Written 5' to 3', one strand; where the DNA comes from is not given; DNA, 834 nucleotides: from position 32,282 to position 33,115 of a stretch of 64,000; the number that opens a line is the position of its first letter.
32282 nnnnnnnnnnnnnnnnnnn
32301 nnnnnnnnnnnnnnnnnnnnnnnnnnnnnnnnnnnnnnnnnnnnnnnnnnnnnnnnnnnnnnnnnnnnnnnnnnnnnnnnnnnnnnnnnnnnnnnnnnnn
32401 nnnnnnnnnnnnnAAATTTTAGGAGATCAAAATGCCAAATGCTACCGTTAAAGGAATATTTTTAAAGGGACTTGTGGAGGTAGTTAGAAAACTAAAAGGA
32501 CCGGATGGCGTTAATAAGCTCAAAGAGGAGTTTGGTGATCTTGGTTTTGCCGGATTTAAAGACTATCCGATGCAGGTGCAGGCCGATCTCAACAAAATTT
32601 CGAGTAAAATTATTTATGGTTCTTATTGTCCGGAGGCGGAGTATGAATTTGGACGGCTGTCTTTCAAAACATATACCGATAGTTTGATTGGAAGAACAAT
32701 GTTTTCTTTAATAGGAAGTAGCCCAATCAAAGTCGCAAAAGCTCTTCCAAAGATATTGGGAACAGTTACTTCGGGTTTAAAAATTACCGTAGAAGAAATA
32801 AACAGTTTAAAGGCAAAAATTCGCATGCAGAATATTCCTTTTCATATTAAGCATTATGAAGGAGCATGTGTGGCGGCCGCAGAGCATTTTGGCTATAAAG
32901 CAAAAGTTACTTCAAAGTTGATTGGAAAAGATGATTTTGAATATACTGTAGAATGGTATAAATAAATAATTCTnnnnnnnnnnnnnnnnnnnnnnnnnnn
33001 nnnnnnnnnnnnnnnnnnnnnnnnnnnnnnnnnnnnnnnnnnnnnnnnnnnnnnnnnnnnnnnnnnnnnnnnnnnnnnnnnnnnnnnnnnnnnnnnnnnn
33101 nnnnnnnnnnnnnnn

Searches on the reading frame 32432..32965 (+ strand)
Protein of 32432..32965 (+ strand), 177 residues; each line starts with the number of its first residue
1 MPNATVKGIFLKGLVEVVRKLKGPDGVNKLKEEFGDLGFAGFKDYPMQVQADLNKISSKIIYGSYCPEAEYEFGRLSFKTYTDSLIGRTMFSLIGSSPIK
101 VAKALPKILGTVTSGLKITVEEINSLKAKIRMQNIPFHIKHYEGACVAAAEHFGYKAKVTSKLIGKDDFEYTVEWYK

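Call 54: search_protein_families(library=pfam, proteins=[window:32432-32965:+], max_evalue=0.00001)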
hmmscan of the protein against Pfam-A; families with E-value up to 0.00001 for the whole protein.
window:32432-32965:+ (177 aa): 1 family
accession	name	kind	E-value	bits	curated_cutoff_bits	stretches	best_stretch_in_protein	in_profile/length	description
PF09536.15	DUF2378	-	3.6e-19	69.6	22.2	1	2-175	4-176/177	Protein of unknown function (DUF2378)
